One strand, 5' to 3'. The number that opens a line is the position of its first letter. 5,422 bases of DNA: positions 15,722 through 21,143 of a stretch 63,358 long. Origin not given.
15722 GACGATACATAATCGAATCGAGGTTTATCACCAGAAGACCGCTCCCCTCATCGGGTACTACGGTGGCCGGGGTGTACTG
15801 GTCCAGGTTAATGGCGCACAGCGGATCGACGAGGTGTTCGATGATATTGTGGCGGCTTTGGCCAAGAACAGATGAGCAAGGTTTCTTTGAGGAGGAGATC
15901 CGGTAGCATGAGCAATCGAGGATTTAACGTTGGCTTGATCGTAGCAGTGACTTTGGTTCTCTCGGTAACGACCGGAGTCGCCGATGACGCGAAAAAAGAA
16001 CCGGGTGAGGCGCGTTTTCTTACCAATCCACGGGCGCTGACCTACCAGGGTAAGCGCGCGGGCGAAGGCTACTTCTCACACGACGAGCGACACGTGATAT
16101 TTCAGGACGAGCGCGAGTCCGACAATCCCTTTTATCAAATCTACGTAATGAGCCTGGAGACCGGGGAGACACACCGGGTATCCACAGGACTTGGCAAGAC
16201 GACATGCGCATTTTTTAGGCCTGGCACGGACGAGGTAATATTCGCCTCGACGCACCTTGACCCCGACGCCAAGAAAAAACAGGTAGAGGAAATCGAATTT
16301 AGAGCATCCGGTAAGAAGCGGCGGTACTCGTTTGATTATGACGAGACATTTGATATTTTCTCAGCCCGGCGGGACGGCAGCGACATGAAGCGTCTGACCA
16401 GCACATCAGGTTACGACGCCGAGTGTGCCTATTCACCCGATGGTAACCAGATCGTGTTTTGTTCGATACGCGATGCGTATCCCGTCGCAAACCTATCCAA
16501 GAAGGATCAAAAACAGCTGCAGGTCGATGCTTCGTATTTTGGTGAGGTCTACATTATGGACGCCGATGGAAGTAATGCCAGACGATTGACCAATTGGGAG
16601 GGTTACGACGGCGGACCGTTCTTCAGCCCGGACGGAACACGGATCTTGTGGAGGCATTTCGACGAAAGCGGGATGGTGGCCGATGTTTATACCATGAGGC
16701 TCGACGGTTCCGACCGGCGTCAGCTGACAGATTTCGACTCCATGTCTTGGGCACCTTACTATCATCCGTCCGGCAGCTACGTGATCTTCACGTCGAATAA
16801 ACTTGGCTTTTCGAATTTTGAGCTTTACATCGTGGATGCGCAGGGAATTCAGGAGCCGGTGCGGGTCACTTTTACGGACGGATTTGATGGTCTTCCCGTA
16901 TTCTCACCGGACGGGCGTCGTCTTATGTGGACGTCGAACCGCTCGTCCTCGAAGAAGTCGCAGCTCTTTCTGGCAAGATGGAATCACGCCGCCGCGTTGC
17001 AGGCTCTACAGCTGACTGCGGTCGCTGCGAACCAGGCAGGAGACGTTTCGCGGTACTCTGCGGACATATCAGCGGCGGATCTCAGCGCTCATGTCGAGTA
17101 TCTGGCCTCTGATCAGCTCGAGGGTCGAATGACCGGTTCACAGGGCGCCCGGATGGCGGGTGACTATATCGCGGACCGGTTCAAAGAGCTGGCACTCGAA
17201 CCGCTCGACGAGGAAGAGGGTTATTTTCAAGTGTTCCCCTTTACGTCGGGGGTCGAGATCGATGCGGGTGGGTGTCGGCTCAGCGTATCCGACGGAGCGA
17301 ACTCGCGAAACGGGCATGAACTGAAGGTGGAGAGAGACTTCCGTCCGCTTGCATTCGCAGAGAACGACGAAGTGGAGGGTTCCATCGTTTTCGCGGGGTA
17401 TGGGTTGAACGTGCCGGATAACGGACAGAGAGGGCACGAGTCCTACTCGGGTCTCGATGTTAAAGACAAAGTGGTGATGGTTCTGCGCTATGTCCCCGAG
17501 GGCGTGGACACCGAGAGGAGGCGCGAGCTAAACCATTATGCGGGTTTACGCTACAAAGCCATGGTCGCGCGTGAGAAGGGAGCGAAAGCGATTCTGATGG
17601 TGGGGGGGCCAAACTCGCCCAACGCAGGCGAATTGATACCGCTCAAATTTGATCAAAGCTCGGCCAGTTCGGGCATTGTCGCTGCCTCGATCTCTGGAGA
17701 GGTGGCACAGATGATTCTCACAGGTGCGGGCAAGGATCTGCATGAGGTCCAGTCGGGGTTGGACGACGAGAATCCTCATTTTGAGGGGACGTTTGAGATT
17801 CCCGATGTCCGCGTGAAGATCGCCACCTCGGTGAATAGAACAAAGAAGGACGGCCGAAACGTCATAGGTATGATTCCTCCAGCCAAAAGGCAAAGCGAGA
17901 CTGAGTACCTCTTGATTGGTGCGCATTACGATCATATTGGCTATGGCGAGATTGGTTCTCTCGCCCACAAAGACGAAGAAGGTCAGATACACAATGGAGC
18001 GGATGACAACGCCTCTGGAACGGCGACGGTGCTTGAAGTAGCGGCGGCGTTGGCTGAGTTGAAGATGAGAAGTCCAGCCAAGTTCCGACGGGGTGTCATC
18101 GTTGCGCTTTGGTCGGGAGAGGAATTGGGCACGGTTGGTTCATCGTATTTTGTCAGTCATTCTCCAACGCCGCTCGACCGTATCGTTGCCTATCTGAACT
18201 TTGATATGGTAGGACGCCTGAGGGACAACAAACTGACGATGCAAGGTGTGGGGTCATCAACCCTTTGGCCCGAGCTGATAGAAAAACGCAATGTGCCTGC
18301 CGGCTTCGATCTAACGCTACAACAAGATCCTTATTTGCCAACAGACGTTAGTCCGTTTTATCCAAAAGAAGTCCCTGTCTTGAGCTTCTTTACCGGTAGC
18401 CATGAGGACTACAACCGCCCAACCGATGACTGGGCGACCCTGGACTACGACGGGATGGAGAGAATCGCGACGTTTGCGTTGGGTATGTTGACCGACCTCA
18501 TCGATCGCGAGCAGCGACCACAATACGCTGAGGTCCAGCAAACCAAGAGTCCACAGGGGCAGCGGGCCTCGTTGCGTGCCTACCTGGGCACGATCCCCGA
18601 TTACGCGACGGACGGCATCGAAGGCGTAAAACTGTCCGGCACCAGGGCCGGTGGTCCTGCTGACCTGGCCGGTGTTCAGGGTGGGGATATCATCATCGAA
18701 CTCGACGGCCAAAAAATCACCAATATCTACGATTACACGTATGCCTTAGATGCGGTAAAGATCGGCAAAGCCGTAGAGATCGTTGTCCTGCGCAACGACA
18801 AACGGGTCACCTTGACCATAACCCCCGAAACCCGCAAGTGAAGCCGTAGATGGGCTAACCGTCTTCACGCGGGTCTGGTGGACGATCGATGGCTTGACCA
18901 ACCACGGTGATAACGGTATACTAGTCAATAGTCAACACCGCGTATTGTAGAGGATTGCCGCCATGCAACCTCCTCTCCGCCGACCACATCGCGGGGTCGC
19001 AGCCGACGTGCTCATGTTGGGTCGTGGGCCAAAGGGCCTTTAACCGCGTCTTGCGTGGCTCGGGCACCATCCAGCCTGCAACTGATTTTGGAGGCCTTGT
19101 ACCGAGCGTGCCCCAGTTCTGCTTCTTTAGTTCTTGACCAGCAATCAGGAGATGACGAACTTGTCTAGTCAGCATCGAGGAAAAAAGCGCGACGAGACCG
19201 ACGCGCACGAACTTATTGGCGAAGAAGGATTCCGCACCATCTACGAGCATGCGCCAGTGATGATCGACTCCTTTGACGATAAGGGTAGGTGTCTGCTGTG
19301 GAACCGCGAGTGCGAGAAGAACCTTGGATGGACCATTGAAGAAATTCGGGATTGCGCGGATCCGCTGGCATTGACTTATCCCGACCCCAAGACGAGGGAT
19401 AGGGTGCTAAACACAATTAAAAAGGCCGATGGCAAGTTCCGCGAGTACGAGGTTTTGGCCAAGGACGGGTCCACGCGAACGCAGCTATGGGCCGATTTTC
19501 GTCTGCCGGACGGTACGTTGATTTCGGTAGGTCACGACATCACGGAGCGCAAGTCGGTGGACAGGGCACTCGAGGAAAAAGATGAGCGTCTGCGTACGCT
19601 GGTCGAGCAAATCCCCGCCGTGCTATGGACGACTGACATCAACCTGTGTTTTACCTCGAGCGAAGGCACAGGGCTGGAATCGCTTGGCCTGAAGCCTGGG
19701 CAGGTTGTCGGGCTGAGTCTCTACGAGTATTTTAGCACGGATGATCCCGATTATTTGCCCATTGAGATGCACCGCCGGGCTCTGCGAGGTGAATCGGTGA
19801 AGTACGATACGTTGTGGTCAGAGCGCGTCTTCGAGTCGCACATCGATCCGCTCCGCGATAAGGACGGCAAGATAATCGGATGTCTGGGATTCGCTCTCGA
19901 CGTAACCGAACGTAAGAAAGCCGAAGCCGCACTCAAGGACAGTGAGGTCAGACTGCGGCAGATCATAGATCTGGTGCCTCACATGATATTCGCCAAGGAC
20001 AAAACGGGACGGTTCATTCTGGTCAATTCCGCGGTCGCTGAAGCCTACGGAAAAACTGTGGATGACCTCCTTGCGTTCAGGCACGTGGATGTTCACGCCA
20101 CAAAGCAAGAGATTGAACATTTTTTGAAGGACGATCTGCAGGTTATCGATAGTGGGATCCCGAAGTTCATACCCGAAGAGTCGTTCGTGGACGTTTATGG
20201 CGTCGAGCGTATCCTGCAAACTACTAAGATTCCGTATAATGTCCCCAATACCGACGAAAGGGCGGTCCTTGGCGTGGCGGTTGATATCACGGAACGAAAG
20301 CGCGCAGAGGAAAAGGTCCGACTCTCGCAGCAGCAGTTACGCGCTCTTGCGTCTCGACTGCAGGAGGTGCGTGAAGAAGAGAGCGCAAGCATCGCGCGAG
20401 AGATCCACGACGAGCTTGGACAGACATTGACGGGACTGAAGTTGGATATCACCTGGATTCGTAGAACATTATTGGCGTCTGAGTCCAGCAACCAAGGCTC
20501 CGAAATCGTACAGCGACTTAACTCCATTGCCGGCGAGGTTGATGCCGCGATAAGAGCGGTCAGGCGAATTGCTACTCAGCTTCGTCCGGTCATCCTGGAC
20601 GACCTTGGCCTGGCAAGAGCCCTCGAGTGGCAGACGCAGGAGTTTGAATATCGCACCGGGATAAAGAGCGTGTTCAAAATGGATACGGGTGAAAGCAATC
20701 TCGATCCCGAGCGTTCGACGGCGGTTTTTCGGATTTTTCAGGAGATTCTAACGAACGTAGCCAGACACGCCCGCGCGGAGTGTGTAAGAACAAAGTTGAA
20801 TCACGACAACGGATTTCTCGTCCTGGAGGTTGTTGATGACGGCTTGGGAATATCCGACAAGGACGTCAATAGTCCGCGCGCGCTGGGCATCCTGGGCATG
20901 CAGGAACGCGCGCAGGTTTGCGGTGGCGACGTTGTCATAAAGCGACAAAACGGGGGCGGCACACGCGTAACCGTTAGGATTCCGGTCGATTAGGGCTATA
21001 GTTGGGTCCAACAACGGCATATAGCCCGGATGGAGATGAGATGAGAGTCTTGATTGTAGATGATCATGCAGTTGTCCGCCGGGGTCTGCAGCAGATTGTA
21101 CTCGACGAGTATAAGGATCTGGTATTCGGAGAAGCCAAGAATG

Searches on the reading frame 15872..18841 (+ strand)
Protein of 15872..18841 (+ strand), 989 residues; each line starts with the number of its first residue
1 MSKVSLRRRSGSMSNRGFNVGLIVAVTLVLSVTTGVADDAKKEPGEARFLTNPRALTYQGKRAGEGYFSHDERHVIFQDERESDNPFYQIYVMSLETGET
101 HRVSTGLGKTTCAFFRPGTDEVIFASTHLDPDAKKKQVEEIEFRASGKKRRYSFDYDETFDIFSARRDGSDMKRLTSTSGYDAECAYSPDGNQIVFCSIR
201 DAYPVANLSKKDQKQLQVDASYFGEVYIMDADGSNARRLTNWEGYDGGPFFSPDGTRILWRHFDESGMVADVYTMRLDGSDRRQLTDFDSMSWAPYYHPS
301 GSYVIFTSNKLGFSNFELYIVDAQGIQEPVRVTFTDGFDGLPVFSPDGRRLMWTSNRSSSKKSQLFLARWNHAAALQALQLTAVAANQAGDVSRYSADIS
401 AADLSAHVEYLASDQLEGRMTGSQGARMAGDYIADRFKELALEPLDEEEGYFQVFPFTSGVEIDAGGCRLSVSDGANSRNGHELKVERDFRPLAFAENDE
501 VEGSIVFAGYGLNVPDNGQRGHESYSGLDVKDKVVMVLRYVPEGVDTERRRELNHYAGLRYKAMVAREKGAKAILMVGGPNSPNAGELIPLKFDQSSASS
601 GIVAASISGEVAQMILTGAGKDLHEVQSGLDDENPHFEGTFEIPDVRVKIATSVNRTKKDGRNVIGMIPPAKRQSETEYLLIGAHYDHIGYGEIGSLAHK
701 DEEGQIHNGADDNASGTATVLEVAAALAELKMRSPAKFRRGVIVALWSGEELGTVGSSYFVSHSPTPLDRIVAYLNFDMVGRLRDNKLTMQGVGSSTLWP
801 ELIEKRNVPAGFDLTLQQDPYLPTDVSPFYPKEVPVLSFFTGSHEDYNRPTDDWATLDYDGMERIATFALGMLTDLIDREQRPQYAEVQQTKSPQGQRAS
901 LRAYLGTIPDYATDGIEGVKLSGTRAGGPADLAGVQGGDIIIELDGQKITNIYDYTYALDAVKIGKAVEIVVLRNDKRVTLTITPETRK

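Call 45: search_protein_families(library=pfam, proteins=[window:15872-18841:+], max_evalue=0.00001)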
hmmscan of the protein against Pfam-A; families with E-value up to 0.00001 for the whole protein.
window:15872-18841:+ (989 aa): 4 families
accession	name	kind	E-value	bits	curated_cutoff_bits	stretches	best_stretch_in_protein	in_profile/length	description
PF04389.22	Peptidase_M28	-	2.5e-39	135.5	21.3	1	663-869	1-189/193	Peptidase family M28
PF07676.18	PD40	-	2.7e-32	110.4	20.9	3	330-366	2-37/38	WD40-like Beta Propeller Repeat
PF13180.12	PDZ_2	-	1.1e-08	35.6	27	1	925-983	20-78/80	PDZ domain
PF17820.7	PDZ_6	-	8.8e-08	32.2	27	1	925-974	6-54/54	PDZ domain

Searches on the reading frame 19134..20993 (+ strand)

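Call 45: search_protein_families(library=pfam, proteins=[window:19134-20993:+], max_evalue=0.00001)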
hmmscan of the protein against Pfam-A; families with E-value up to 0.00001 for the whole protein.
window:19134-20993:+ (619 aa): 6 families
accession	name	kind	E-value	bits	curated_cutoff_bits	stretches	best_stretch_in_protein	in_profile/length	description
PF08448.16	PAS_4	-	1.2e-27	96.7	23.1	2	158-261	2-109/110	PAS fold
PF00989.32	PAS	-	1e-20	74.3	22.6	1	151-257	1-113/113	PAS fold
PF07730.19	HisKA_3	-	7.8e-12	46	24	1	418-486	3-66/68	Histidine kinase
PF13426.13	PAS_9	-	2e-11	44.5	27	0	283-387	2-103/103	PAS domain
PF02518.31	HATPase_c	-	2.5e-11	44.5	26.4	1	529-618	4-109/111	Histidine kinase-, DNA gyrase B-, and HSP90-like ATPase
PF13188.13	PAS_8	-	1.6e-09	37.7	21.8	0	273-312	2-42/65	PAS domain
